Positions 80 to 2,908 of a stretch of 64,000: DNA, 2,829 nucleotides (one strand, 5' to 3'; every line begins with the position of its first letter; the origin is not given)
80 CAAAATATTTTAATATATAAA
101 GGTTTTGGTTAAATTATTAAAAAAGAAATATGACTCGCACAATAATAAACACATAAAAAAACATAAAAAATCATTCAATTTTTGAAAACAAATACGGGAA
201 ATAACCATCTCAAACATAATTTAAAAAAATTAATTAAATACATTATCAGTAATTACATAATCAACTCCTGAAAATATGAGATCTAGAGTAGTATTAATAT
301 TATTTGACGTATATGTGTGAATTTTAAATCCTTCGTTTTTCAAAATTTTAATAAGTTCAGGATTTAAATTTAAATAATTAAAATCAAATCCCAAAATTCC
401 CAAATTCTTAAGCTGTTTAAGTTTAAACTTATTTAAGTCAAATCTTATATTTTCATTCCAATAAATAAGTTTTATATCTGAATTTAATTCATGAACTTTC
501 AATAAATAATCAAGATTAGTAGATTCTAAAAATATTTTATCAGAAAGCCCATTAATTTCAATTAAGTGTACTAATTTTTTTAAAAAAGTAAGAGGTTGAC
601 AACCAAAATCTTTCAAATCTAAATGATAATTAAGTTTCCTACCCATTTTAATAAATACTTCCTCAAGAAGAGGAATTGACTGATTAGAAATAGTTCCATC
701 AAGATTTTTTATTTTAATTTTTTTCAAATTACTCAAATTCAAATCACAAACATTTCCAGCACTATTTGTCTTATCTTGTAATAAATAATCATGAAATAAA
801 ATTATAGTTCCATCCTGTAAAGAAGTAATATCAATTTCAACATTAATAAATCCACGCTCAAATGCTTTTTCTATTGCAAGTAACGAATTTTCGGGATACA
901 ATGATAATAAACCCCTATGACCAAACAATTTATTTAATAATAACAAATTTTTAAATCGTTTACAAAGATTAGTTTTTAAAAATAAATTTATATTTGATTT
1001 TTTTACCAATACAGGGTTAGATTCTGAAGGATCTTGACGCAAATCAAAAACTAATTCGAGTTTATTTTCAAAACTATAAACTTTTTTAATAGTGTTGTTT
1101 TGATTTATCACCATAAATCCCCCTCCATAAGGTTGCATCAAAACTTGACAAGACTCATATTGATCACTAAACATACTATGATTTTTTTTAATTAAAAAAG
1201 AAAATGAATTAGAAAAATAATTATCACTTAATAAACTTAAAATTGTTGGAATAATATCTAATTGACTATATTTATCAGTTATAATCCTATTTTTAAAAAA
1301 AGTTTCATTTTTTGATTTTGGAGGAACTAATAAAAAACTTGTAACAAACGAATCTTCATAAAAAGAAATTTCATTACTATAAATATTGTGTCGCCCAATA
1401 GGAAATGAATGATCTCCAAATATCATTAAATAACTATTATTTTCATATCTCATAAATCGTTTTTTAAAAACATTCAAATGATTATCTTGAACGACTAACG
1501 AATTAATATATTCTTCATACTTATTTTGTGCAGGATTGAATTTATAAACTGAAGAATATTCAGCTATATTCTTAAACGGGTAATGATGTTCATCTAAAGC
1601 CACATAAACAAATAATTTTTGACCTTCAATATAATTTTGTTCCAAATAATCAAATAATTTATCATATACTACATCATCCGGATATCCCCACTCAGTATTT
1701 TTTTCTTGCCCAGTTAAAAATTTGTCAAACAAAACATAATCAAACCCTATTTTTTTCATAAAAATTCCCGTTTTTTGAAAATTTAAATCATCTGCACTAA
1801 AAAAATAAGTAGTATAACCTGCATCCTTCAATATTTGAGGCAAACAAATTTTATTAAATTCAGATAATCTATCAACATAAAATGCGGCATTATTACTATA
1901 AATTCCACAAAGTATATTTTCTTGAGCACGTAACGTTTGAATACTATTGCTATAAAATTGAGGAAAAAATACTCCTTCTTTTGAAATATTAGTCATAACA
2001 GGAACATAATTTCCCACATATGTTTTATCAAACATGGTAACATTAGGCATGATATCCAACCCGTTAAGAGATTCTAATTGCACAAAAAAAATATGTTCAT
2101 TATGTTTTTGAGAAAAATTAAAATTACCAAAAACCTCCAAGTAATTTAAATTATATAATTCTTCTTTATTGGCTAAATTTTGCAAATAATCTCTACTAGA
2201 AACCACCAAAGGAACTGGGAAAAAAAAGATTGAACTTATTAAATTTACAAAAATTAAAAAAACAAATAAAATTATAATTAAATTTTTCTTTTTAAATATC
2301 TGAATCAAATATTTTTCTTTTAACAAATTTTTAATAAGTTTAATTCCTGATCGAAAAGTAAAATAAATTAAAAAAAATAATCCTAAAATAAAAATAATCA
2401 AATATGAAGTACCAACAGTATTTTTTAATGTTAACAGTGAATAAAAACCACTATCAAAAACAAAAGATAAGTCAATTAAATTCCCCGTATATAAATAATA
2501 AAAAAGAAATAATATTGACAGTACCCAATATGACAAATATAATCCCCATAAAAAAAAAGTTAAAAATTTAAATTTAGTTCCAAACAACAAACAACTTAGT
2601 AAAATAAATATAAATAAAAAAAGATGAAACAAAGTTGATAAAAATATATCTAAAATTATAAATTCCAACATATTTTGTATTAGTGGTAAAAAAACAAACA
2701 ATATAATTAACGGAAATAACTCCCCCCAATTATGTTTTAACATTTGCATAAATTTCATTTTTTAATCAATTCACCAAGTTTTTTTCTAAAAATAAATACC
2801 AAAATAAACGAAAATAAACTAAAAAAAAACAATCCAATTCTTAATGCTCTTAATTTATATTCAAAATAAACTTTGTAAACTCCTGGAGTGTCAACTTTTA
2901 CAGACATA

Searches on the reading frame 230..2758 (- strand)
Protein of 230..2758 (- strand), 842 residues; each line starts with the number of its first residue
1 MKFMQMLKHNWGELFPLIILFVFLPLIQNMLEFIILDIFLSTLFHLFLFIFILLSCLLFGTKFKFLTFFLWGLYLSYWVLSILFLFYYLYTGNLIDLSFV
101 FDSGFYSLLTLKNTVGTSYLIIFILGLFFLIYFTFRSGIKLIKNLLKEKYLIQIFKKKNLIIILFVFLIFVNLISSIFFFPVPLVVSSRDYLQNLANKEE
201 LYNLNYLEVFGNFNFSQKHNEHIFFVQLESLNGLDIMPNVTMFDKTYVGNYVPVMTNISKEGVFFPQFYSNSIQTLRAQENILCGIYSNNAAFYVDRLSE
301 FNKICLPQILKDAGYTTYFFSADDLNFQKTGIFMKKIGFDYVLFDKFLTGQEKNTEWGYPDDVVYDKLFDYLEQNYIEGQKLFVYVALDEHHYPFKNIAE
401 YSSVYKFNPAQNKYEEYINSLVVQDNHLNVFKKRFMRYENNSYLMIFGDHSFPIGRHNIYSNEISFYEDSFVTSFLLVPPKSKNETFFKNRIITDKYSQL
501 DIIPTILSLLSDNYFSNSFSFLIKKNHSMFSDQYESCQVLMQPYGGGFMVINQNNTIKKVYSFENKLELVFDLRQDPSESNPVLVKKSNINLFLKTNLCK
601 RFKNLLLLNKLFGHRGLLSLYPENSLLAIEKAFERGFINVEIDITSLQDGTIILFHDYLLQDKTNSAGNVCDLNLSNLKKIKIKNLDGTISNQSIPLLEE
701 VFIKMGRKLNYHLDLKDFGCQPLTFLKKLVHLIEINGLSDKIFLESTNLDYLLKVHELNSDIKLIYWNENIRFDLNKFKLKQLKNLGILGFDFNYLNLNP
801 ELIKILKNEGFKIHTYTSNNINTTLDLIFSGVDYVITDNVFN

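Call 43: search_protein_families(library=pfam, proteins=[window:230-2758:-], max_evalue=0.00001)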
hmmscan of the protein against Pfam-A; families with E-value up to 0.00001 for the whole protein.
window:230-2758:- (842 aa): 2 families
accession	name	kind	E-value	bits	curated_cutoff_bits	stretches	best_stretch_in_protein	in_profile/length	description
PF03009.23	GDPD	-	1.1e-28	101.4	23.6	1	614-840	1-242/244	Glycerophosphoryl diester phosphodiesterase family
PF00884.28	Sulfatase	-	2.7e-28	99.6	25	1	223-510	3-299/301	Sulfatase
